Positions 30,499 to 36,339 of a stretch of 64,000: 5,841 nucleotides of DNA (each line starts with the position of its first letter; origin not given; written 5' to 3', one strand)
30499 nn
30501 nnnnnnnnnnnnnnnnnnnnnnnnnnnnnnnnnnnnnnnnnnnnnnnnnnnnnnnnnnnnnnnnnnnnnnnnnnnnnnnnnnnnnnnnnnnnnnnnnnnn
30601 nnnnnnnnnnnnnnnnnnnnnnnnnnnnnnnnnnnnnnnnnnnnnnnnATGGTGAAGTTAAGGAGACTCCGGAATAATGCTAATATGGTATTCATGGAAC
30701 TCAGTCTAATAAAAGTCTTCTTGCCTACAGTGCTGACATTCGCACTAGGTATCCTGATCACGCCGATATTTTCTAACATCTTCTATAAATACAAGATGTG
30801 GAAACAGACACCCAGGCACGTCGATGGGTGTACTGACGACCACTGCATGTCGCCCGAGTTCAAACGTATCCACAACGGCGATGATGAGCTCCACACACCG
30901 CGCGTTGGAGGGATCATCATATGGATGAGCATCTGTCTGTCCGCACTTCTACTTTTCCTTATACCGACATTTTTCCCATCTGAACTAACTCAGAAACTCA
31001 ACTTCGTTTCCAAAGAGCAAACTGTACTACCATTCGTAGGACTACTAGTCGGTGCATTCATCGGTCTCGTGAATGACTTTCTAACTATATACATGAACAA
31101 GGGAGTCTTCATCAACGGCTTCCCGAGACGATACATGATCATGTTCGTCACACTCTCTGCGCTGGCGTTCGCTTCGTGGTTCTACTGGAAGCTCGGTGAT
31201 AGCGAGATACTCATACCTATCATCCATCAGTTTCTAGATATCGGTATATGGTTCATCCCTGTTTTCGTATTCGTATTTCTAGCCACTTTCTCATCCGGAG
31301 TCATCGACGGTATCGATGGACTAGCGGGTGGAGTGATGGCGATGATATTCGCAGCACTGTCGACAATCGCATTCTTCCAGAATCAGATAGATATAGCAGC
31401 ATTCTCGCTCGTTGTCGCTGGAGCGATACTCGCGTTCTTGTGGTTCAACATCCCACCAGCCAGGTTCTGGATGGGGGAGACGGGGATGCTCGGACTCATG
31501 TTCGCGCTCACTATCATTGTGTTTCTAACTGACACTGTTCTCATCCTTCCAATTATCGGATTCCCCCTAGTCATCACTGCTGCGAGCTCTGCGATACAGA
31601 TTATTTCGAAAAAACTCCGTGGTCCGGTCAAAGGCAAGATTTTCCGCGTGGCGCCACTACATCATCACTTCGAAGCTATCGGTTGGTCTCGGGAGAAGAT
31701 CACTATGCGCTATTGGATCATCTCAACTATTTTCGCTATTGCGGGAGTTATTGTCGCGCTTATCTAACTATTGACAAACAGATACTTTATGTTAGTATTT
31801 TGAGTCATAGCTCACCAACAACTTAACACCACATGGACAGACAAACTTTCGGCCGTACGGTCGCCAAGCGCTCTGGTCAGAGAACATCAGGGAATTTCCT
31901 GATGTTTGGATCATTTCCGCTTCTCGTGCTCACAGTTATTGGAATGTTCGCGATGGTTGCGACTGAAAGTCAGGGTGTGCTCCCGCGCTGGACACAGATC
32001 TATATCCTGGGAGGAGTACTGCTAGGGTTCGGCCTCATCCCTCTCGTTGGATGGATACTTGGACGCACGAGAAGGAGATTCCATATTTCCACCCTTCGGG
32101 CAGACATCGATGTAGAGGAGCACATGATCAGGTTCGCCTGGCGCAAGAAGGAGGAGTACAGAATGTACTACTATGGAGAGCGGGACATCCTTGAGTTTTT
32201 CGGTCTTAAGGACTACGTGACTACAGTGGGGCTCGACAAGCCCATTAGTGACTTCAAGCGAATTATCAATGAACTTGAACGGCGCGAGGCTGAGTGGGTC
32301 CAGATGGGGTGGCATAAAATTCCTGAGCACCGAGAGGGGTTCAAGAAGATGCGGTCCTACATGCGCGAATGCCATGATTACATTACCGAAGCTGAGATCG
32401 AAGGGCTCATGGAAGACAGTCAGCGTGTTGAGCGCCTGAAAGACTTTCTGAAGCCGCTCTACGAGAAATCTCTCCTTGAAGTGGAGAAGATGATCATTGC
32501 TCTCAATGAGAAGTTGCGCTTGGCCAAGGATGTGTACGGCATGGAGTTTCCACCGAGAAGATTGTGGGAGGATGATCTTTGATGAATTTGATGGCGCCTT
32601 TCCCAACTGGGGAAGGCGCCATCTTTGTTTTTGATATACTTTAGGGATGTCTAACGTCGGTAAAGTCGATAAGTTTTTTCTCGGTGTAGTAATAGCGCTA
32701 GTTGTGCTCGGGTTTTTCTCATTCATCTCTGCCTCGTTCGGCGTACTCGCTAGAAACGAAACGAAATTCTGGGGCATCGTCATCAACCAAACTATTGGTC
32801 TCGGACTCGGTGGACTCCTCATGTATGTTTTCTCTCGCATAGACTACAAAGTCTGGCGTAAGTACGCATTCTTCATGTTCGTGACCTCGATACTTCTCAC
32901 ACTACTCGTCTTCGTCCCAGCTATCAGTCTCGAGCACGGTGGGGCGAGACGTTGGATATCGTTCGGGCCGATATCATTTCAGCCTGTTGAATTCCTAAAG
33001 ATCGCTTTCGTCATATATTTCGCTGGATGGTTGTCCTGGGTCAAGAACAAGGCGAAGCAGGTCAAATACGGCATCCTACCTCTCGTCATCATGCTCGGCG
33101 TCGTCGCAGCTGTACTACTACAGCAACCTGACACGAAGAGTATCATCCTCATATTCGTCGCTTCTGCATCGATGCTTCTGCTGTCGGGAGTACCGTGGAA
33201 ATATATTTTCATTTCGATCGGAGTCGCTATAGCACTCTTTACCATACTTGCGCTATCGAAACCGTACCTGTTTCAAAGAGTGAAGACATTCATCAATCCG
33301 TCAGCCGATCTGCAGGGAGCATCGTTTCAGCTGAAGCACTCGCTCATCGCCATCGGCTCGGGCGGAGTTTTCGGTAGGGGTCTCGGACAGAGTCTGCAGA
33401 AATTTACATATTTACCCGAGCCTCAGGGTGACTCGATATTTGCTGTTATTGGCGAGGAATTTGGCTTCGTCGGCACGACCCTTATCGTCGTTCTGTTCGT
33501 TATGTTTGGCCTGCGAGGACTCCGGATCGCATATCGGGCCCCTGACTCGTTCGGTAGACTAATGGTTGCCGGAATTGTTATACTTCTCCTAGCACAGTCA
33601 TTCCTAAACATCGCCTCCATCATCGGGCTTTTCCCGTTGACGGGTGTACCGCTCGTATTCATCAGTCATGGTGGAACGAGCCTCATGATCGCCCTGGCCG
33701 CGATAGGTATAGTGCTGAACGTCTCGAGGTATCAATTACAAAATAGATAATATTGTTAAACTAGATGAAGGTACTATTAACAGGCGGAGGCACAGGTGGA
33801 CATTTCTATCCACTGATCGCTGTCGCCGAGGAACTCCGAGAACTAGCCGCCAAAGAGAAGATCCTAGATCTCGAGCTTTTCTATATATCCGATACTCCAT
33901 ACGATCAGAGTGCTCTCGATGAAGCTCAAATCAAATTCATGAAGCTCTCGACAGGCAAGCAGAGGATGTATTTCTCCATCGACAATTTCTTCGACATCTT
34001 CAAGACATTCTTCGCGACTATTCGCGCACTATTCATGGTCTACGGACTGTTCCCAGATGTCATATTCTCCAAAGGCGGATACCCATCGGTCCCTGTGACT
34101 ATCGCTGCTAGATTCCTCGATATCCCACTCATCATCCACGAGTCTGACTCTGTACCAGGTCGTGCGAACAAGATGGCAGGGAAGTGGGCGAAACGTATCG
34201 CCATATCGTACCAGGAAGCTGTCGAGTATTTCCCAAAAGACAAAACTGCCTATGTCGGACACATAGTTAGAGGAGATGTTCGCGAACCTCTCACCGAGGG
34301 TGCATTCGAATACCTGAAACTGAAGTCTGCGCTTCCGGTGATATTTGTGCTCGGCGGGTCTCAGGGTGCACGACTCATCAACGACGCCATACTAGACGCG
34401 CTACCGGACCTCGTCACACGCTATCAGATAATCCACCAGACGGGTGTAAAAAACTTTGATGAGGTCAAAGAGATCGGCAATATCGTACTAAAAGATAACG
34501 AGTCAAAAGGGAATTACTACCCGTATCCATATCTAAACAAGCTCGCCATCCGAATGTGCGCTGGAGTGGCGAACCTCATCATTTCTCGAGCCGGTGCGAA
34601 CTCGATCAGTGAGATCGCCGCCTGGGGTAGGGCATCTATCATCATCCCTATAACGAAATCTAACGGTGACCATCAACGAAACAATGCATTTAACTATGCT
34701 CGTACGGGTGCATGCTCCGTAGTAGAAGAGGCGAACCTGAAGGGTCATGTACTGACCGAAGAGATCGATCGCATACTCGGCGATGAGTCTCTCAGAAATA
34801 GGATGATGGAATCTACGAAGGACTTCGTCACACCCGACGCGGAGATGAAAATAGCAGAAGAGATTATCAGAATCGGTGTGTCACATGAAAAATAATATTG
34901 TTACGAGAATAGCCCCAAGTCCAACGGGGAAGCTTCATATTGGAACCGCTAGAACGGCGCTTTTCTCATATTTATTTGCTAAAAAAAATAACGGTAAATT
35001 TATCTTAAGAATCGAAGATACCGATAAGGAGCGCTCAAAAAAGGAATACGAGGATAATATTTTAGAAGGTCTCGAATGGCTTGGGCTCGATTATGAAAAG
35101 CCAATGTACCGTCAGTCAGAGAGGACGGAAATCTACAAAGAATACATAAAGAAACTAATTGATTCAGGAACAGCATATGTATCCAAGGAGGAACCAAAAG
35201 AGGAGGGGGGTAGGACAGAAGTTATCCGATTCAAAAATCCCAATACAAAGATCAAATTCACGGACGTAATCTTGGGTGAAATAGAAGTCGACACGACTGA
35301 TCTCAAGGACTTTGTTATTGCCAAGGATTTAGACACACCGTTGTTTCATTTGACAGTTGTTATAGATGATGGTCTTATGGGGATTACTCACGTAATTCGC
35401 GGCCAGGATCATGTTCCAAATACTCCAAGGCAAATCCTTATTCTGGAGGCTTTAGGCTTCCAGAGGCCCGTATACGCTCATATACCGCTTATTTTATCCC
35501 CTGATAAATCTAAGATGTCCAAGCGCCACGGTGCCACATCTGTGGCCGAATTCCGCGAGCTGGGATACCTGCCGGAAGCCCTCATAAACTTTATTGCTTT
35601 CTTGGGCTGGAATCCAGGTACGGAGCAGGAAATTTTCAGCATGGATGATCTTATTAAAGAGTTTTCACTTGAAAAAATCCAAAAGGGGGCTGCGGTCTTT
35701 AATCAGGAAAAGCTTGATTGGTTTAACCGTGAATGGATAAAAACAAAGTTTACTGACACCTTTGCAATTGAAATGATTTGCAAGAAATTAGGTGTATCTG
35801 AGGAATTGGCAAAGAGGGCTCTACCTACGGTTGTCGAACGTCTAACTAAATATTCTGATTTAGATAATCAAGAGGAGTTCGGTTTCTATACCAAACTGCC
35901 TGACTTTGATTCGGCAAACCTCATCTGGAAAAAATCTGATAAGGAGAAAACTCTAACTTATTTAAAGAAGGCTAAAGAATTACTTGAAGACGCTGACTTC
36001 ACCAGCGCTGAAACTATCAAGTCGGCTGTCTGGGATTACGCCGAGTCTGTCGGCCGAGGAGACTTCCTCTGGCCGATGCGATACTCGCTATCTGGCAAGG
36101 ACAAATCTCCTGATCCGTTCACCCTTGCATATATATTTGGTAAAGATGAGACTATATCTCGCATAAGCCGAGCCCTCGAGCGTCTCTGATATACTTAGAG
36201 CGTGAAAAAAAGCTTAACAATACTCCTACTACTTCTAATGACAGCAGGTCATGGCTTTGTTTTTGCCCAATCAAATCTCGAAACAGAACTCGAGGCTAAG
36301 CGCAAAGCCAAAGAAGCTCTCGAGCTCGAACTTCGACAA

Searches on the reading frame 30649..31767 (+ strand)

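Call 57: search_protein_families(library=pfam, proteins=[window:30649-31767:+], max_evalue=0.001)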
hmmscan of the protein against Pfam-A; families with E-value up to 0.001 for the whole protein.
window:30649-31767:+ (372 aa): 1 family
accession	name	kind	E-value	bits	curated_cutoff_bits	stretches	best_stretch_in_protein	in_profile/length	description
PF00953.26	Glycos_transf_4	-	1.8e-17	64.2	27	1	129-291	5-158/160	Glycosyl transferase family 4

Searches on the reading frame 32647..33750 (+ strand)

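Call 57: search_protein_families(library=pfam, proteins=[window:32647-33750:+], max_evalue=0.001)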
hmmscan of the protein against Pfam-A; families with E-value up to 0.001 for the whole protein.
window:32647-33750:+ (367 aa): 1 family
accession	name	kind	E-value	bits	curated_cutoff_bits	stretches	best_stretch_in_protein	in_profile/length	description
PF01098.24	FTSW_RODA_SPOVE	-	1.4e-95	320.7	26.4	1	12-363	5-354/356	Cell cycle protein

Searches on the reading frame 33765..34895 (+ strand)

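Call 57: search_protein_families(library=pfam, proteins=[window:33765-34895:+], max_evalue=0.001)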
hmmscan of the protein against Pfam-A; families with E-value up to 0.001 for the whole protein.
window:33765-34895:+ (376 aa): 2 families
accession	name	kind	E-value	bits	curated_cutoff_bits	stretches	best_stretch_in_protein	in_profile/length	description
PF04101.22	Glyco_tran_28_C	-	1.6e-32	113.3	22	1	192-352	1-155/166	Glycosyltransferase family 28 C-terminal domain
PF03033.26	Glyco_transf_28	-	6.3e-30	104.5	26.2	1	3-147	1-139/139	Glycosyltransferase family 28 N-terminal domain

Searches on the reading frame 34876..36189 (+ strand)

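Call 58: search_protein_families(library=pfam, proteins=[window:34876-36189:+], max_evalue=0.001)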
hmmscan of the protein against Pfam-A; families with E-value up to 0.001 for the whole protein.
window:34876-36189:+ (437 aa): 2 families
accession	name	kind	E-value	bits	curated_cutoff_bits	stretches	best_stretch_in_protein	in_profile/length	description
PF00749.27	tRNA-synt_1c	-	1.4e-92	310.4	23.4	2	108-282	137-314/314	tRNA synthetases class I (E and Q), catalytic domain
PF19269.4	Anticodon_2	-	4.6e-20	72.9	23.6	1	308-434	12-141/141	Anticodon binding domain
